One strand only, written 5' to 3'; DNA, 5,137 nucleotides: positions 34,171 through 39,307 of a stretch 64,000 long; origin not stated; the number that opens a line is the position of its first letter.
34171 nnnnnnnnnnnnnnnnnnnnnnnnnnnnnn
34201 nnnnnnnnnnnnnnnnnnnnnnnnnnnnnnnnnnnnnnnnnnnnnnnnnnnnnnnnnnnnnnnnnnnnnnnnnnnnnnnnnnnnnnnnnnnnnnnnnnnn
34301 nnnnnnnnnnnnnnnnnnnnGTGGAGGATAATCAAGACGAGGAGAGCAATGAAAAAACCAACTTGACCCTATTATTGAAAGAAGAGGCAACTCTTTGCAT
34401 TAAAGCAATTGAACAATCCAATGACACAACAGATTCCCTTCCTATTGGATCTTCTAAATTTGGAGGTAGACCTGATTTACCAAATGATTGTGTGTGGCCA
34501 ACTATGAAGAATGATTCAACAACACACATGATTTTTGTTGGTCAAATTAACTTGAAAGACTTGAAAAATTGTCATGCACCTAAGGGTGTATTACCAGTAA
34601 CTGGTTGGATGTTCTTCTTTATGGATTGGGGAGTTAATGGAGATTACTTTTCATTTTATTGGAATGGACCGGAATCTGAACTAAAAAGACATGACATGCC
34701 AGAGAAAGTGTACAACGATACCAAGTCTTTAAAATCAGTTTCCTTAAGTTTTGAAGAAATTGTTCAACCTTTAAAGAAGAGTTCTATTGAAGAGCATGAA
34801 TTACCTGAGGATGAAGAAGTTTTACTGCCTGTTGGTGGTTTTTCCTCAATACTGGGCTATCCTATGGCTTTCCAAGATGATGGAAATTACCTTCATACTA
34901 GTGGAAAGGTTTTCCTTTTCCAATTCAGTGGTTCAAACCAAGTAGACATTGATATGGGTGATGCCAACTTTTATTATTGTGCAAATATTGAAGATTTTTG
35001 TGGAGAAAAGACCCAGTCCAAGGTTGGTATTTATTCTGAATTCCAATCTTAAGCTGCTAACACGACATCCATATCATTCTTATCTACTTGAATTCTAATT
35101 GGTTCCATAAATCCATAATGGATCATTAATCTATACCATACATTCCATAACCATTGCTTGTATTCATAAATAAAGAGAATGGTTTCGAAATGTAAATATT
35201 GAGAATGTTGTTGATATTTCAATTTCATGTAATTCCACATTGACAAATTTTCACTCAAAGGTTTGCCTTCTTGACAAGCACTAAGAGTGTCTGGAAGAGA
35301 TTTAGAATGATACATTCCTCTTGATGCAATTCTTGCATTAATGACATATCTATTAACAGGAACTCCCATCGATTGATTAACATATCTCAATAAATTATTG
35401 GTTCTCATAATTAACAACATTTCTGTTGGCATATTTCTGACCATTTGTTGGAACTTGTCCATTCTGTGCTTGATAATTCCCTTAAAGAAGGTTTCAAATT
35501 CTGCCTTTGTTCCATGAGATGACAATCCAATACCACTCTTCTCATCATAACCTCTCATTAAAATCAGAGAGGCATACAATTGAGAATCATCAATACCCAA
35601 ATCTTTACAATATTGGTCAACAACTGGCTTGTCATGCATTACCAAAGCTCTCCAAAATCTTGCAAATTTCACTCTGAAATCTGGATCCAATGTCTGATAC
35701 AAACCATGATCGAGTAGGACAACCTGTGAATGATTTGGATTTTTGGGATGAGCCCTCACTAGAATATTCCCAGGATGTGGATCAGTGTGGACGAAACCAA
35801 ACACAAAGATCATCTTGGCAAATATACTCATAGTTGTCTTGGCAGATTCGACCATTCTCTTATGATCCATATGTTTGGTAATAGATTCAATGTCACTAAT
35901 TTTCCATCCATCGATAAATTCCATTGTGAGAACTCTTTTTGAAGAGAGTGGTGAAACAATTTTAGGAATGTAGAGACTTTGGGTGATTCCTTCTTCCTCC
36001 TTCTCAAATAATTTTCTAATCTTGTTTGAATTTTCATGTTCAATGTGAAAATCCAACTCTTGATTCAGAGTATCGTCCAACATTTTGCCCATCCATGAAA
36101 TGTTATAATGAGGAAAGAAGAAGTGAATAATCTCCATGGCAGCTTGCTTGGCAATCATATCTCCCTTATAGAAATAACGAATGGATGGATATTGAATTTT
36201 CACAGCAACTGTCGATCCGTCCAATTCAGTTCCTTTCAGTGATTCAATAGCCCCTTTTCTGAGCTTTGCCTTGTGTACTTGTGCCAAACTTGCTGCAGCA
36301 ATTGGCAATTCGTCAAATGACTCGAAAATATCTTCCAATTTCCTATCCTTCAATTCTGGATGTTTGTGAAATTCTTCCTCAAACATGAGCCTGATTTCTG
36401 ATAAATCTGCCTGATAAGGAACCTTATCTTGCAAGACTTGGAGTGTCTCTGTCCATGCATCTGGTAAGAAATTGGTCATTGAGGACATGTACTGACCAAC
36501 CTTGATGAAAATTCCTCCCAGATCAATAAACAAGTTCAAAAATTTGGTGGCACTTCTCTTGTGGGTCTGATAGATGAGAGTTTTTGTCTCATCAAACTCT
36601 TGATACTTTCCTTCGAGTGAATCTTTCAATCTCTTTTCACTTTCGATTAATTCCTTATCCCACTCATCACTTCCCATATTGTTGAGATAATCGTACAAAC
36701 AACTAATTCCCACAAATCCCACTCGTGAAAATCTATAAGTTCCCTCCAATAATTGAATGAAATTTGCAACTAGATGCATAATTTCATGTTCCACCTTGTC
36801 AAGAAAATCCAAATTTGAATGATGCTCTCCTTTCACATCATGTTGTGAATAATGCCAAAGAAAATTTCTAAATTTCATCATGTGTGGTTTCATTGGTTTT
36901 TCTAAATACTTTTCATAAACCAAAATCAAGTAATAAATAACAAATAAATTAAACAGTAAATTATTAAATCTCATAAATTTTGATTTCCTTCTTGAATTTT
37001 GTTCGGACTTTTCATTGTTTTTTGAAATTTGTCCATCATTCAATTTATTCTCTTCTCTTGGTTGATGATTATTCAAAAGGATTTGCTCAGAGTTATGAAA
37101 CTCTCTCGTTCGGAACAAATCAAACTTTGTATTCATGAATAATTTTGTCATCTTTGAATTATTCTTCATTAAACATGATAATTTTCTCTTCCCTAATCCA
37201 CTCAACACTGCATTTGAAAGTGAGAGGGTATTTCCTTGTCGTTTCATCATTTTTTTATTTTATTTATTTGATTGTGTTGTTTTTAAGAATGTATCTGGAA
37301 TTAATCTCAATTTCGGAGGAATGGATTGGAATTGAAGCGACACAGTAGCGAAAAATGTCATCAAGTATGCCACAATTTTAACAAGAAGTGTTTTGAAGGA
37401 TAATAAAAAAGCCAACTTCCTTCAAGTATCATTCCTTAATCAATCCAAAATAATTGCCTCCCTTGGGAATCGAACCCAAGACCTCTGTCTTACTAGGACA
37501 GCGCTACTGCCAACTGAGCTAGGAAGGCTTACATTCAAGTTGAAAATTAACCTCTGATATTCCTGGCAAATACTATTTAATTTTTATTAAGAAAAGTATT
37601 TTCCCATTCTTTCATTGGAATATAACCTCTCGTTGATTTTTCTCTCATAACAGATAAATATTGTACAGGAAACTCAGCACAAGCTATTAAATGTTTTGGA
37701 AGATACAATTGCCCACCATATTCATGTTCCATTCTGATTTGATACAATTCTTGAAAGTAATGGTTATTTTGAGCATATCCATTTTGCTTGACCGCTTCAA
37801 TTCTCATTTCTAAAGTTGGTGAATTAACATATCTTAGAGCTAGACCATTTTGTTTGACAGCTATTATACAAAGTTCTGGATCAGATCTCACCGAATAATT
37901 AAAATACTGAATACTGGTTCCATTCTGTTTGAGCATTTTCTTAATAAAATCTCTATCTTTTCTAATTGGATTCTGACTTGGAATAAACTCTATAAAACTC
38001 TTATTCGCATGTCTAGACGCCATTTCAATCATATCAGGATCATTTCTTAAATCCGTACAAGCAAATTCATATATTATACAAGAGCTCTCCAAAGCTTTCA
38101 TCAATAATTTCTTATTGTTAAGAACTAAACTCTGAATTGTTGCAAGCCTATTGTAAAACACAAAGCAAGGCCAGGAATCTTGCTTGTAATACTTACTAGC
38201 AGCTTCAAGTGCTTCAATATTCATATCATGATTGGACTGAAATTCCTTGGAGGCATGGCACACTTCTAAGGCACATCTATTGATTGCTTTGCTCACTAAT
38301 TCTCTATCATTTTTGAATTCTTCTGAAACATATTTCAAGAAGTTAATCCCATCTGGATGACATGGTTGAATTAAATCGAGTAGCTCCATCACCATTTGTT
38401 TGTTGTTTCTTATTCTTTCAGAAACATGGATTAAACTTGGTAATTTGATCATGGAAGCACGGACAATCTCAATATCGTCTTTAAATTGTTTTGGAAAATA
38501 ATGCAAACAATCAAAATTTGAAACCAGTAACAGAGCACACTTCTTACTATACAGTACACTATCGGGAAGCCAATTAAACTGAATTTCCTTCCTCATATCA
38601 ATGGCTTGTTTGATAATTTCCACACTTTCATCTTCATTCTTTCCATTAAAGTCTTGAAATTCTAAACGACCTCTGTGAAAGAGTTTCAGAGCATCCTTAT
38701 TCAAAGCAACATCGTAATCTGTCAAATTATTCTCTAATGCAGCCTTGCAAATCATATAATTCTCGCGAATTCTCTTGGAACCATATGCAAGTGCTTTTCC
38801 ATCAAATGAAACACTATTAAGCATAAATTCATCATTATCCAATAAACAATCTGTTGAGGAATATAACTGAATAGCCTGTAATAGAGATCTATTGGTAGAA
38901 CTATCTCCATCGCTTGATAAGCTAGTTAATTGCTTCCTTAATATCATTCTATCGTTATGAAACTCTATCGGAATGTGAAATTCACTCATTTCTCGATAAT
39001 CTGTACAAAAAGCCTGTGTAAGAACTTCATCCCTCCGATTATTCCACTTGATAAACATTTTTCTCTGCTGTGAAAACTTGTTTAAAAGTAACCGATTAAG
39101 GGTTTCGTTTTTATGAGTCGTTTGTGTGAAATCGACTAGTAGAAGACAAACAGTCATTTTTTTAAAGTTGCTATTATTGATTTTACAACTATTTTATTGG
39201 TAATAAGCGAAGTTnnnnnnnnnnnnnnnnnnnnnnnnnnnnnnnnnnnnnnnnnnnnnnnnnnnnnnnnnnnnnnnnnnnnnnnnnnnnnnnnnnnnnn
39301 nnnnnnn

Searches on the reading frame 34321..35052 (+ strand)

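Call 67: search_protein_families(library=pfam, proteins=[window:34321-35052:+], max_evalue=0.001)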
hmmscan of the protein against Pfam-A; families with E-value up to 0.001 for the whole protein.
window:34321-35052:+ (243 aa): 1 family
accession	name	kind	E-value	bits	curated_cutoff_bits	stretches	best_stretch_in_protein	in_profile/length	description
PF09234.15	DUF1963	-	2.8e-17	64.3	23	1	45-217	1-195/216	Domain of unknown function (DUF1963)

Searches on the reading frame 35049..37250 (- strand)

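Call 68: search_protein_families(library=pfam, proteins=[window:35049-37250:-], max_evalue=0.001)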
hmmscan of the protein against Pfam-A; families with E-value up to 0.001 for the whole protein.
window:35049-37250:- (733 aa): 1 family
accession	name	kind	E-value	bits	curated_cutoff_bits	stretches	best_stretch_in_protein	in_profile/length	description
PF03109.22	ABC1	-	3.8e-64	216.6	22.9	1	273-545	2-241/244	ABC1 atypical kinase-like domain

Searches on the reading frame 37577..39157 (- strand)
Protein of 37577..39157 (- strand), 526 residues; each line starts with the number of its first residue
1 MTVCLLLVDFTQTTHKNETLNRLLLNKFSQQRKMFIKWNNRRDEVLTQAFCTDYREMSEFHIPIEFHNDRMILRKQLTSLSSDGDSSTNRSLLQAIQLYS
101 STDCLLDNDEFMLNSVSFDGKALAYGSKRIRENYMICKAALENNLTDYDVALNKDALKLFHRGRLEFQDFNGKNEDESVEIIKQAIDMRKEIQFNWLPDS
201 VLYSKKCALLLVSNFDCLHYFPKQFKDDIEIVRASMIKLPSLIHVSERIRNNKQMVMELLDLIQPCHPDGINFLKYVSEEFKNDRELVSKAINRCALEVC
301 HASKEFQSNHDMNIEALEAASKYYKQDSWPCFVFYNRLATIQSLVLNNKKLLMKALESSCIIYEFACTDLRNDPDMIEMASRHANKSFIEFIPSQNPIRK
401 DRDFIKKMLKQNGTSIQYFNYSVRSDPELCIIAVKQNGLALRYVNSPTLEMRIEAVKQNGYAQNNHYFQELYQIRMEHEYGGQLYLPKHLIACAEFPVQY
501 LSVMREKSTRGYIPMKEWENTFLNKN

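Call 68: search_protein_families(library=pfam, proteins=[window:37577-39157:-], max_evalue=0.001)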
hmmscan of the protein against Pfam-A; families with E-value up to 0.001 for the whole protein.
window:37577-39157:- (526 aa): 1 family
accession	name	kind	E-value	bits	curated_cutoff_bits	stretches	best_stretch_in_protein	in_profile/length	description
PF13475.11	DUF4116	-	2.9e-39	132.8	24.9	2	401-445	1-45/49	Domain of unknown function (DUF4116)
